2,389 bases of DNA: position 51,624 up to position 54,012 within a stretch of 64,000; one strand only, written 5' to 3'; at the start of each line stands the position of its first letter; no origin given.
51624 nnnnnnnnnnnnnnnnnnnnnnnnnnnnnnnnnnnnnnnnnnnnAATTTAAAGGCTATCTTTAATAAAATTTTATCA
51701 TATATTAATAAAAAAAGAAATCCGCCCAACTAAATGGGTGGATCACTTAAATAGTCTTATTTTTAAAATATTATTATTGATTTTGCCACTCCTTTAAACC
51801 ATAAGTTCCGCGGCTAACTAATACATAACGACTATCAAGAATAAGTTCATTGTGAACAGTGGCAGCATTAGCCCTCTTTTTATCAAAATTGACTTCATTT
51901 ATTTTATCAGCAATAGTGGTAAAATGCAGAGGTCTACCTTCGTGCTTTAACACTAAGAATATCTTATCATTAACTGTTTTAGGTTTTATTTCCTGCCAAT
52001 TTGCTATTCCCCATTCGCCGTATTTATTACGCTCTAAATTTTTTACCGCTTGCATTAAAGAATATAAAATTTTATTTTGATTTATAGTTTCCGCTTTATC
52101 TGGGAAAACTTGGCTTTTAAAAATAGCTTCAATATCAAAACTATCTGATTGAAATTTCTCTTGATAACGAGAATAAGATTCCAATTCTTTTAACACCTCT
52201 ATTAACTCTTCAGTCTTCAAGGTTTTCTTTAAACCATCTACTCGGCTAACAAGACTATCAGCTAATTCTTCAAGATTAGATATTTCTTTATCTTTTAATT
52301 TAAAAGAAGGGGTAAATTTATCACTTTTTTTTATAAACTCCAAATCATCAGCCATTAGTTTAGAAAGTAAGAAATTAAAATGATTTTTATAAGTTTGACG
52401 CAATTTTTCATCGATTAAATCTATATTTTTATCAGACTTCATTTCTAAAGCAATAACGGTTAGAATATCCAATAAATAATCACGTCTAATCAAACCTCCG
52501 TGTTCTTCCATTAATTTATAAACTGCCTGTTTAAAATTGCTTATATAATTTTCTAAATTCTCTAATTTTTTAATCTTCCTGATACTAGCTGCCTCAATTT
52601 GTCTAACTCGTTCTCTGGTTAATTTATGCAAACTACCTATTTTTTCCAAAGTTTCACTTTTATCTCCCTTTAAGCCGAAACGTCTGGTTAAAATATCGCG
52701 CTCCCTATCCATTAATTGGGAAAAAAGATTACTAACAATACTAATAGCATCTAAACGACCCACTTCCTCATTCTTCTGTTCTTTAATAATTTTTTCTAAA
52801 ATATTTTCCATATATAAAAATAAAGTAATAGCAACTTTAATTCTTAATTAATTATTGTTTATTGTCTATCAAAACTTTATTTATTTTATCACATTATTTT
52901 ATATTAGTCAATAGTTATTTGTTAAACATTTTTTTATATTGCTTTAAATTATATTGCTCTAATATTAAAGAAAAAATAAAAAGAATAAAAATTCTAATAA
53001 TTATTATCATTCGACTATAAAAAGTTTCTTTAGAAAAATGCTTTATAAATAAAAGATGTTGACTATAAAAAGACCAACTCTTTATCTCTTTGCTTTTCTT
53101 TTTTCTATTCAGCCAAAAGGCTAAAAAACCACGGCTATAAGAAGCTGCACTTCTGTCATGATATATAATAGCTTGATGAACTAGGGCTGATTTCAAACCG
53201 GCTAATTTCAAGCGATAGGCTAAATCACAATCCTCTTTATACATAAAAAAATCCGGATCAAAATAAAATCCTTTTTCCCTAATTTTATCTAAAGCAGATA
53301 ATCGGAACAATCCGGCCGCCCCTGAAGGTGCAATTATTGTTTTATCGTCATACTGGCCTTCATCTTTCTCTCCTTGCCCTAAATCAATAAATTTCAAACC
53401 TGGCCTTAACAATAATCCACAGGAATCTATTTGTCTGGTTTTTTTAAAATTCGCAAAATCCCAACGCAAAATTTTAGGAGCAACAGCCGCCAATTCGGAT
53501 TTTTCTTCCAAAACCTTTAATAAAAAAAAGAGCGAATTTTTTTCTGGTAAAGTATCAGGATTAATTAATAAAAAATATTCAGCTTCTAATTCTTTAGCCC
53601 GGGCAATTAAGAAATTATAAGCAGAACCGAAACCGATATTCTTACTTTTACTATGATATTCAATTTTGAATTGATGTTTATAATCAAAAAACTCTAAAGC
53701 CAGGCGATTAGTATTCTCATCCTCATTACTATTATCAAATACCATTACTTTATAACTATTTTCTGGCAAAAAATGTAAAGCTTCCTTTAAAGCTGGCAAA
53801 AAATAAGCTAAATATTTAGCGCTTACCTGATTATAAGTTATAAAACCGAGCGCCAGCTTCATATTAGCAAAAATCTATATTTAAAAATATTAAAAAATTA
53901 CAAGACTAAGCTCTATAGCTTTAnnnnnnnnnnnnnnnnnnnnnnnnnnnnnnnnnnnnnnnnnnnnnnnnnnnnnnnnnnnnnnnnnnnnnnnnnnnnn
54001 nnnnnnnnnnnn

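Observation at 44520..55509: Cell-envelope glycan locus built around two very large uncharacterised surface proteins, GT4 and GT2 glycosyltransferases, RfbA/RfbD-like genes and an unusual regulator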

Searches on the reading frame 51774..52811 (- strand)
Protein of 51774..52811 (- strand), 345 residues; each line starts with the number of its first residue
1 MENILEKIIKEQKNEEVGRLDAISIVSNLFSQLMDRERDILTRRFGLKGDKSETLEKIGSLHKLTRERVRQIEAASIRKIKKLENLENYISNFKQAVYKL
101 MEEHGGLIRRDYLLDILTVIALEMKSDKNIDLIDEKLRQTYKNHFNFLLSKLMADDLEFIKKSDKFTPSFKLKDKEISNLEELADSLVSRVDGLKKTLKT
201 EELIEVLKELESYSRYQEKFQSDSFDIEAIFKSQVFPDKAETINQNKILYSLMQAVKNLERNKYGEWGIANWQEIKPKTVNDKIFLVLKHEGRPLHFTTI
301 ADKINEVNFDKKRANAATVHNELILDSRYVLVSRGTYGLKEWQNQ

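Call 4: search_protein_families(library=pfam, proteins=[window:51774-52811:-], max_evalue=0.01)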
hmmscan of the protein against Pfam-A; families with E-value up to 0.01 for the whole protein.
window:51774-52811:- (345 aa): 2 families
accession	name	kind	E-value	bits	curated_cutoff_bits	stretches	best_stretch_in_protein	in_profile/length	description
PF04545.22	Sigma70_r4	-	7.3e-11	41.9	24.1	1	30-82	2-50/50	Sigma-70, region 4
PF05066.19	HARE-HTH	-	4.4e-07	30.6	25.9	1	279-342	2-71/71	HB1, ASXL, restriction endonuclease HTH domain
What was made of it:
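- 51774..52811 (-): Sigma-70 region 4 plus HARE-HTH DNA-binding protein (345 aa), flanked by 103- and 106-nt gaps. It lacks sigma regions 2 and 3. PF04545 E=7e-11 (residues 30-82); PF05066 E=4e-7 (residues 279-342) (call 4).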

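Call 8: search_protein_families(library=ncbifam, proteins=[window:51774-52811:-], max_evalue=0.01)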
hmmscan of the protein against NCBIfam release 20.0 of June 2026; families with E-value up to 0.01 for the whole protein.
window:51774-52811:- (345 aa): 26 families (the best 25 are shown)
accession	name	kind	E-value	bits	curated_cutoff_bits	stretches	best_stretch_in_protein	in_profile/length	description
NF041931.2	MzaA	equivalog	2.4e-16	59.7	800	1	11-84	632-705/726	MZA anti-phage system associated sigma-70 family RNA polymerase sigma factor MzaA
TIGR02394.1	rpoS_proteo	equivalog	4.2e-14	52.7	378.7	1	12-87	202-277/285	RNA polymerase sigma factor RpoS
NF004208.0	PRK05658.1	equivalog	5.1e-14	52.2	555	1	26-82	562-618/631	RNA polymerase sigma factor RpoD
TIGR02393.1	RpoD_Cterm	equivalog_domain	7e-14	52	354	1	18-90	162-233/238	RNA polymerase sigma factor RpoD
NF005643.0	PRK07406.1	equivalog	3.2e-13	49.5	500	1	27-82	330-385/397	RNA polymerase sigma factor RpoD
NF004207.0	PRK05657.1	equivalog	6.4e-13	48.7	394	1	11-83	244-316/329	RNA polymerase sigma factor RpoS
NF004562.0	PRK05901.1-4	equivalog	2.7e-12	46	779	1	27-82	487-542/571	RNA polymerase sigma factor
NF006666.0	PRK09210.1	equivalog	6.7e-12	45.4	572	1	27-82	303-358/370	RNA polymerase sigma factor RpoD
TIGR02997.1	Sig70-cyanoRpoD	subfamily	1.3e-11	44.4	384.5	1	11-81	228-298/298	RNA polymerase sigma factor, RpoD/SigA family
NF005785.0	PRK07598.1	equivalog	3.5e-11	42.6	554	1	26-83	344-401/415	RNA polymerase sigma factor SigC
NF005642.0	PRK07405.1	subfamily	3.7e-10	39.5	524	1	26-90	251-316/318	RNA polymerase sigma factor SigD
NF005920.0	PRK07921.1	subfamily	1e-09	37.9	464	1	26-85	260-319/328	RNA polymerase sigma factor SigB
NF004561.0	PRK05901.1-3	equivalog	4e-09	36.1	582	1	28-81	471-524/537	RNA polymerase sigma factor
NF004566.0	PRK05901.2-4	equivalog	6.7e-09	35.4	531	1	28-82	376-432/448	RNA polymerase sigma factor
NF005143.0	PRK06596.1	subfamily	1.6e-08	34.4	241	1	22-83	220-280/285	RNA polymerase factor sigma-32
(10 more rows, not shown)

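Call 71: search_solved_structures(query=window:51774-52811:-, max_evalue=0.01)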
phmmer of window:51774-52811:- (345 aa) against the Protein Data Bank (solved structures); distinct sequences matched with E-value up to 0.01: 66 (the best 60 are shown).
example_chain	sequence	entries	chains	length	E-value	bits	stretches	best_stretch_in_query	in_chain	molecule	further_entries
7f0r_F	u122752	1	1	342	7.9e-11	44.7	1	26-85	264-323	RNA polymerase sigma factor RpoS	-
7vf9_F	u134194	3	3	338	1.7e-10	43.7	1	26-83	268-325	RNA polymerase sigma factor RpoS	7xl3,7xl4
9dvs_G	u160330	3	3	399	2.8e-10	42.9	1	26-82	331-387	RNA polymerase sigma factor SigA1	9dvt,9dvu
8gzg_F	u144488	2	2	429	3.5e-10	42.6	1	24-82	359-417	RNA polymerase sigma factor SigA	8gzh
4g8x_A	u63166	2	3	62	4.8e-10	42.2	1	28-81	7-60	RNA polymerase sigma factor rpoD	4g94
4g6d_A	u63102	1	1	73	5.1e-10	42.1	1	28-82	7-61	RNA polymerase sigma factor rpoD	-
8h3v_G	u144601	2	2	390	1.3e-09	40.8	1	28-82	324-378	RNA polymerase sigma factor SigA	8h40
6fi7_A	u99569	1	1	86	4.2e-09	39.1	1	24-84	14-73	RNA polymerase sigma factor RpoS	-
6ido_A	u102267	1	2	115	9.7e-09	37.9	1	24-83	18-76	RNA polymerase sigma factor RpoS,RNA polymerase beta-flap-tip-helix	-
7ckq_F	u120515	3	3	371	1.1e-08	37.7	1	28-82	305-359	RNA polymerase sigma factor SigA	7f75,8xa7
8x6f_E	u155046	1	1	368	1.2e-08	37.5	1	28-82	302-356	RNA polymerase sigma factor SigA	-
5ipl_F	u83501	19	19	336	1.4e-08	37.4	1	24-84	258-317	RNA polymerase sigma factor RpoS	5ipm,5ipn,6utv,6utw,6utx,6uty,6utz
6omf_F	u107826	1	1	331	1.4e-08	37.3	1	24-84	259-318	RNA polymerase sigma factor RpoS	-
7l7b_F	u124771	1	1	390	1.4e-08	37.3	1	27-82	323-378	RNA polymerase sigma factor SigA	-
6kj6_F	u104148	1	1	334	1.4e-08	37.3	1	24-84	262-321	RNA polymerase sigma factor RpoS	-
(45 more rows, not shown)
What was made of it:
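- Closest known: RNA polymerase delta subunit. Same: The N-terminal region matches sigma region 4.2 of RpoD/RpoS (calls 4, 8, 71).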

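Call 96: find_homologous_proteins(query=window:51774-52811:-, max_evalue=0.00001)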
Query window:51774-52811:- (345 aa): 1118 proteins with E <= 0.00001 among 8000 candidates; the best 120 are listed.
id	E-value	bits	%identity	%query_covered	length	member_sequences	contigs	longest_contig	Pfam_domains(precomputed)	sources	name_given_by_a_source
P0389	4.4e-215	731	100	100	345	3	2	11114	PF04545.23,PF05066.20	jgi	jgi:hypothetical protein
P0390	1.1e-170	585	79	99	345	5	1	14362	PF04545.23,PF05066.20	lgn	-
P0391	9.6e-170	582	77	99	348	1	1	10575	PF04545.23,PF05066.20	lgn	-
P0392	1.8e-168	577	75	99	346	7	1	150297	PF04545.23,PF05066.20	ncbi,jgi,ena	ncbi:MAG: sigma factor-like helix-turn-helix DNA-binding protein [Patescibacteria group bacterium]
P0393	1.1e-167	575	76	100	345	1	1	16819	PF04545.23,PF05066.20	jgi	-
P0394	1.8e-166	571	76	99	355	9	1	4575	PF04545.23,PF05066.20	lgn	-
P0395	2.6e-166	570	79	99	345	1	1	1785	PF04545.23,PF05066.20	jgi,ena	-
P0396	5.3e-166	569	76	99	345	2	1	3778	PF04545.23,PF05066.20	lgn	-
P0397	5.6e-166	569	75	99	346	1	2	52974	PF04545.23,PF05066.20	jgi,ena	jgi:hypothetical protein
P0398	1.2e-165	568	75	99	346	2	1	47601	PF04545.23,PF05066.20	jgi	jgi:hypothetical protein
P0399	1.2e-165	568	76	99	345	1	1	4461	PF04545.23,PF05066.20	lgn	-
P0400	2.0e-165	567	74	100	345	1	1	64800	PF04545.23,PF05066.20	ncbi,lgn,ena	-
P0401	3.8e-165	567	77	99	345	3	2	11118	PF04545.23,PF05066.20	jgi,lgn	-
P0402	8.3e-165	565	76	99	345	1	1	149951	PF04545.23,PF05066.20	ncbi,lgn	-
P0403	8.7e-165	565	75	99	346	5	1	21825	PF04545.23,PF05066.20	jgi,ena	-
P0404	5.8e-164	563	74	99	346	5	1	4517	PF04545.23,PF05066.20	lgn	-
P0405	2.6e-162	557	75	99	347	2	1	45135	PF04545.23,PF05066.20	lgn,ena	-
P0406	2.4e-161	554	74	99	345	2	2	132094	PF04545.23,PF05066.20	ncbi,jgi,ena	ncbi:MAG: sigma factor-like helix-turn-helix DNA-binding protein [Patescibacteria group bacterium]|j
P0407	2.0e-160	551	73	99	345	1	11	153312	PF04545.23,PF05066.20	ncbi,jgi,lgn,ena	jgi:hypothetical protein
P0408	2.2e-160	551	75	99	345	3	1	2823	PF04545.23,PF05066.20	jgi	-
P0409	2.3e-160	551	74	99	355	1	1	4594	PF04545.23,PF05066.20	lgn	-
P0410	5.1e-160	550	72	99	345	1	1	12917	PF04545.23,PF05066.20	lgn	-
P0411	6.1e-160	549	74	99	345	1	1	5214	PF04545.23,PF05066.20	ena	-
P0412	1.2e-159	549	73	99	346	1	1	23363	PF04545.23,PF05066.20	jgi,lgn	-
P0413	5.9e-159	546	72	100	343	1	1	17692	PF04545.23,PF05066.20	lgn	-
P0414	7.0e-159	546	74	100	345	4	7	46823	PF04545.23,PF05066.20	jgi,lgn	jgi:hypothetical protein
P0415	7.6e-159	546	73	99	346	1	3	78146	PF04545.23,PF05066.20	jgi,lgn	-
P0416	8.7e-159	546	75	99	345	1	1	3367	PF04545.23,PF05066.20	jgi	jgi:hypothetical protein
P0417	9.0e-159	546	72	99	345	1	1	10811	PF04545.23,PF05066.20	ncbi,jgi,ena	jgi:hypothetical protein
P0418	1.3e-157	542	73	100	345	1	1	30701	PF04545.23,PF05066.20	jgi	-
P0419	1.4e-157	542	72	99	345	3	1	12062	PF04545.23,PF05066.20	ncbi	-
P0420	3.4e-157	540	73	97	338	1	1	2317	PF04545.23,PF05066.20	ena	-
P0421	4.1e-157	540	72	99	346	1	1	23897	PF04545.23,PF05066.20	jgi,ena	-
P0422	5.8e-157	540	72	100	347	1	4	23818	PF04545.23,PF05066.20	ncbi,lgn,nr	ncbi:MAG: hypothetical protein PWQ35_366 [Patescibacteria group bacterium]|nr:hypothetical protein [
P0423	1.6e-156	538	72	99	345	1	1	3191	PF04545.23,PF05066.20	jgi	-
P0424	1.8e-156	538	73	99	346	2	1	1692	PF04545.23,PF05066.20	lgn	-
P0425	2.3e-156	538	75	99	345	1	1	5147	PF04545.23,PF05066.20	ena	-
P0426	3.9e-156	537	72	99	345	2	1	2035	PF04545.23,PF05066.20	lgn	-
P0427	1.4e-155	535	72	99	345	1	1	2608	PF04513.18,PF04545.23,PF05066.20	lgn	-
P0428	1.6e-155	535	73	99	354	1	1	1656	PF04513.18,PF04545.23,PF05066.20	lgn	-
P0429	3.6e-155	534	75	99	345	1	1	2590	PF04545.23,PF05066.20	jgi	-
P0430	1.4e-154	532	72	100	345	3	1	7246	PF04545.23,PF05066.20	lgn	-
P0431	1.7e-154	532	71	99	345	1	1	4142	PF04545.23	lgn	-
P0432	3.2e-154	531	73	99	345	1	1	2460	PF04545.23,PF05066.20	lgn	-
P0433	3.2e-154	531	70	99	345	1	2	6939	PF04545.23,PF05066.20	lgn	-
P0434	5.7e-154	530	73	99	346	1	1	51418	PF04545.23,PF05066.20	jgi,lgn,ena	-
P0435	8.4e-154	529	71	99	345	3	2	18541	PF04545.23,PF05066.20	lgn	-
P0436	1.3e-153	529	72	99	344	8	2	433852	PF04545.23,PF05066.20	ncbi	ncbi:MAG: sigma factor-like helix-turn-helix DNA-binding protein [Patescibacteria group bacterium]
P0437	1.6e-153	528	72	99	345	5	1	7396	PF04545.23,PF05066.20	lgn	-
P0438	5.4e-153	527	71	99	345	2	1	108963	PF04545.23,PF05066.20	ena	-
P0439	7.5e-153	526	72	99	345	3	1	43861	PF04545.23,PF05066.20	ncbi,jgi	ncbi:MAG: sigma factor-like helix-turn-helix DNA-binding protein [Patescibacteria group bacterium]|j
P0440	1.1e-152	526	70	99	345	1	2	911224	PF04545.23,PF05066.20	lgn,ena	-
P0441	1.9e-152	525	71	99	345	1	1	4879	PF04545.23,PF05066.20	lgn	-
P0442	3.3e-152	524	72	99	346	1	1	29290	PF04545.23,PF05066.20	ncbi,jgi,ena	-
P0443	4.0e-152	524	69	99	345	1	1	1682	PF04545.23,PF05066.20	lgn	-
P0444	6.7e-152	523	72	99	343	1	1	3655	PF04545.23,PF05066.20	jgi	-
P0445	8.0e-152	523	72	99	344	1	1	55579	PF04545.23,PF05066.20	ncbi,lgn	-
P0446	1.9e-151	522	71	99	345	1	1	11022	PF04545.23,PF05066.20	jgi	jgi:hypothetical protein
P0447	3.3e-151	521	72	99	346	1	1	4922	PF04545.23,PF05066.20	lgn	-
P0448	3.5e-151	521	70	99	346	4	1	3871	PF04545.23,PF05066.20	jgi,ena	-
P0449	3.6e-151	521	69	100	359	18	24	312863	PF04545.23,PF05066.20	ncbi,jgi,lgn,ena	jgi:hypothetical protein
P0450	5.0e-151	520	71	99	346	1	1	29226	PF04545.23,PF05066.20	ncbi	-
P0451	5.8e-151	520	70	99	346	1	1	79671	PF04513.18,PF04545.23,PF05066.20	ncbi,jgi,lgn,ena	ncbi:MAG: sigma factor-like helix-turn-helix DNA-binding protein [Patescibacteria group bacterium]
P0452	6.6e-151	520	71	99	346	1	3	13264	PF04545.23,PF05066.20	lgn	-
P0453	6.7e-151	520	71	99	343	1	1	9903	PF04545.23,PF05066.20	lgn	-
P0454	7.8e-151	519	71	99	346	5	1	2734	PF04545.23,PF05066.20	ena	-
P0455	1.3e-150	519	69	99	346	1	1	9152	PF04545.23,PF05066.20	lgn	-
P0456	1.5e-150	519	71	99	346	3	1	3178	PF04545.23,PF05066.20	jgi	jgi:hypothetical protein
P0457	2.1e-150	518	72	99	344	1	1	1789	PF04545.23,PF05066.20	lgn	-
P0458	2.6e-150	518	70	99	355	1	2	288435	PF04545.23,PF05066.20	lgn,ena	-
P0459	2.8e-150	518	70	99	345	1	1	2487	PF04545.23,PF05066.20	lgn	-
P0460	4.6e-150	517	70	99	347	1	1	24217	PF04545.23,PF05066.20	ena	-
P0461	5.4e-150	517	71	99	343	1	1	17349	PF04545.23,PF05066.20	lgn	-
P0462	6.4e-150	517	70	99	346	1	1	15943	PF04545.23,PF05066.20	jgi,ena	-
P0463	7.0e-150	516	70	99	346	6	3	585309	PF04545.23,PF05066.20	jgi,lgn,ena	-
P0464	8.1e-150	516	69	99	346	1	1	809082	PF04545.23,PF05066.20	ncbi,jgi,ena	ncbi:MAG: sigma factor-like helix-turn-helix DNA-binding protein [Patescibacteria group bacterium]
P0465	8.4e-150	516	71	99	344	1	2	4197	PF04545.23,PF05066.20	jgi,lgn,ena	-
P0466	1.0e-149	516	69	99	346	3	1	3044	PF04545.23,PF05066.20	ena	-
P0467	1.6e-149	515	71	99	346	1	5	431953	PF04545.23,PF05066.20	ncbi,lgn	ncbi:MAG: sigma factor-like helix-turn-helix DNA-binding protein [Candidatus Falkowbacteria bacteriu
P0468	1.7e-149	515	71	99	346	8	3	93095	PF04545.23,PF05066.20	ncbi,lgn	-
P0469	2.8e-149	514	70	99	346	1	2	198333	PF04545.23,PF05066.20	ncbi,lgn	ncbi:MAG: sigma factor-like helix-turn-helix DNA-binding protein [Patescibacteria group bacterium]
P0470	3.8e-149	514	69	99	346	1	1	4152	PF04545.23,PF05066.20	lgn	-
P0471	4.1e-149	514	69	99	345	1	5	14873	PF04545.23,PF05066.20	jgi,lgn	-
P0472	4.6e-149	514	70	99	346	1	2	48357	PF04545.23,PF05066.20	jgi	jgi:hypothetical protein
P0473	5.4e-149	513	70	99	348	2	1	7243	PF04545.23,PF05066.20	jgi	jgi:hypothetical protein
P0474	5.9e-149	513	70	99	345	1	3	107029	PF04545.23,PF05066.20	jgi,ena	-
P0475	5.9e-149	513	69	99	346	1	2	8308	PF04545.23,PF05066.20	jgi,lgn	-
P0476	9.9e-149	513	68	99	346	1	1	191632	PF04545.23,PF05066.20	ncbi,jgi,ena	ncbi:MAG: sigma factor-like helix-turn-helix DNA-binding protein [Patescibacteria group bacterium]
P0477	1.0e-148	513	71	97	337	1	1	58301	PF04545.23,PF05066.20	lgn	-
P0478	1.2e-148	512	70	99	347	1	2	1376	PF04545.23,PF05066.20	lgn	-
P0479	1.4e-148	512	71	99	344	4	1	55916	PF04545.23,PF05066.20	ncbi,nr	ncbi:MAG: sigma factor-like helix-turn-helix DNA-binding protein [bacterium]|nr:sigma factor-like he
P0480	1.6e-148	512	71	97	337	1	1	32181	PF04545.23,PF05066.20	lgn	-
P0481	2.4e-148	511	69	99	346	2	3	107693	PF04545.23,PF05066.20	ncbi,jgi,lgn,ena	-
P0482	2.7e-148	511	68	100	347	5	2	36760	PF04545.23,PF05066.20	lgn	-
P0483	2.8e-148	511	69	99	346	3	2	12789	PF04545.23,PF05066.20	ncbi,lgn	-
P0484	3.1e-148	511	70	100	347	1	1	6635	PF04545.23,PF05066.20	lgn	-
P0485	4.3e-148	510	69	99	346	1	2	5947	PF04545.23,PF05066.20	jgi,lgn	-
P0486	4.8e-148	510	68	99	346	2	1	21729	PF04545.23,PF05066.20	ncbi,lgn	-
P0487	5.7e-148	510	69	99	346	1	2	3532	PF04545.23,PF05066.20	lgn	-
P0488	1.0e-147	509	71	99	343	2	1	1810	PF04545.23,PF05066.20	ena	-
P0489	1.1e-147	509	70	99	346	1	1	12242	PF04545.23,PF05066.20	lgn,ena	-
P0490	1.1e-147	509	71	97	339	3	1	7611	PF04545.23,PF05066.20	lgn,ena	-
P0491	1.2e-147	509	69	99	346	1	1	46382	PF04545.23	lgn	-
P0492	1.2e-147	509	68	99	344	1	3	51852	PF04545.23,PF05066.20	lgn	-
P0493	1.4e-147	509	68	99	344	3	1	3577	PF04545.23,PF05066.20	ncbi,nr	ncbi:MAG: DNA-directed RNA polymerase subunit delta [Candidatus Falkowbacteria bacterium]|nr:DNA-dir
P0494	1.5e-147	509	69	99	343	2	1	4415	PF04545.23,PF05066.20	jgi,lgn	-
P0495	2.5e-147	508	69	99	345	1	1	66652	PF04545.23,PF05066.20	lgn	-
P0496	2.7e-147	508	69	99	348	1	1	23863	PF04545.23,PF05066.20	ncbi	-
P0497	3.2e-147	508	70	99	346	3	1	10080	PF04545.23,PF05066.20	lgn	-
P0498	3.5e-147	508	69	99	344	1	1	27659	PF04545.23,PF05066.20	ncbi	-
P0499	4.4e-147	507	69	99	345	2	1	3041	PF04545.23,PF05066.20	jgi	jgi:transcriptional regulator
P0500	4.6e-147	507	67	99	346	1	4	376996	PF04545.23,PF05066.20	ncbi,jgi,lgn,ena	ncbi:MAG: sigma factor-like helix-turn-helix DNA-binding protein [Patescibacteria group bacterium]|j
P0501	4.9e-147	507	70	99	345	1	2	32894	PF04545.23,PF05066.20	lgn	-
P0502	5.6e-147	507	69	99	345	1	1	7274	PF04545.23,PF05066.20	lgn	-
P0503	5.8e-147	507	70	97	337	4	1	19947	PF04545.23,PF05066.20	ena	-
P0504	6.6e-147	507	69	99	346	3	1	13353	PF04545.23,PF05066.20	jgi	-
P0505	9.9e-147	506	69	99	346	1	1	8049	PF04545.23,PF05066.20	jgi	-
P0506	1.0e-146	506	68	99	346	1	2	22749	PF04545.23,PF05066.20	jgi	jgi:hypothetical protein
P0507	1.1e-146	506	68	99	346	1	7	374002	PF04545.23,PF05066.20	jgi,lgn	-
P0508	1.1e-146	506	68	99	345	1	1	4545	PF04545.23,PF05066.20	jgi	jgi:hypothetical protein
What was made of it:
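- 51774..52811 (-): NCBI names it 'sigma factor-like HTH DNA-binding protein' (call 96).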

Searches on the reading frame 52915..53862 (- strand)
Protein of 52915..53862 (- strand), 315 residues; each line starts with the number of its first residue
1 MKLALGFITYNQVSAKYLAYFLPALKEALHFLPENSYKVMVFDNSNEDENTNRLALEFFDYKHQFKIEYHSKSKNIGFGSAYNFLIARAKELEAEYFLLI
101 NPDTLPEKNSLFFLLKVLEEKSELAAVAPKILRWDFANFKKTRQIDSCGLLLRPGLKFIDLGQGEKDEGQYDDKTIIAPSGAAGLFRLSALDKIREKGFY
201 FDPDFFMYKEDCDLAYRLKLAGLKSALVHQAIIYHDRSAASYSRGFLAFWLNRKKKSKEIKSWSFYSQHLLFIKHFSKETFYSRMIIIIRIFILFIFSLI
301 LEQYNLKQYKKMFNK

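Call 4: search_protein_families(library=pfam, proteins=[window:52915-53862:-], max_evalue=0.01)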
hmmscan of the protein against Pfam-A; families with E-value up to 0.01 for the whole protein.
window:52915-53862:- (315 aa): 3 families
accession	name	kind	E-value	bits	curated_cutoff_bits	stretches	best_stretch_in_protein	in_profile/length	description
PF00535.33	Glycos_transf_2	-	3.4e-08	34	23.3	1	8-194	5-167/168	Glycosyl transferase family 2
PF13641.12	Glyco_tranf_2_3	-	1.8e-05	25.3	27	1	36-237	30-213/230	Glycosyltransferase like family 2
PF13632.12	Glyco_trans_2_3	-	2.3e-05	24.7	27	1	180-260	73-143/198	Glycosyl transferase family group 2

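Call 8: search_protein_families(library=ncbifam, proteins=[window:52915-53862:-], max_evalue=0.01)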
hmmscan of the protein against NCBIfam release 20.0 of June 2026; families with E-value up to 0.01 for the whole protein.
window:52915-53862:- (315 aa): 4 families
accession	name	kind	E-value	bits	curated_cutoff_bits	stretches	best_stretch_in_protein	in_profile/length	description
TIGR01556.1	rhamnosyltran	subfamily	2.5e-07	30.2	200.55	1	23-150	8-129/281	rhamnosyltransferase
NF041875.1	EPS_EpsD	equivalog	2.9e-06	26.9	370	1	201-244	173-215/325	exopolysaccharide biosynthesis glycosyltransferase EpsD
TIGR03937.1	PgaC_IcaA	equivalog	0.00028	20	422.3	0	36-128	74-160/407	poly-beta-1,6-N-acetyl-D-glucosamine synthase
NF050113.1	gal_furan_GlfT1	equivalog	0.0024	17.2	330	1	37-241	29-212/290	galactofuranosyltransferase GlfT1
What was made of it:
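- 52915..53862 (-): GT2 glycosyltransferase with a C-terminal TM anchor (residues 279-306); weakly rhamnosyltransferase-like. PF00535 E=3.4e-8; TIGR01556 rhamnosyltransferase E=2.5e-7, far below its cut-off (calls 4, 8).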

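Call 69: search_solved_structures(query=window:52915-53862:-, max_evalue=0.01)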
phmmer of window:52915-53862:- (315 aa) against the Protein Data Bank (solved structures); distinct sequences matched with E-value up to 0.01: 0.
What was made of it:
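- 52915..53862 (-): No PDB sequence relative (call 69).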
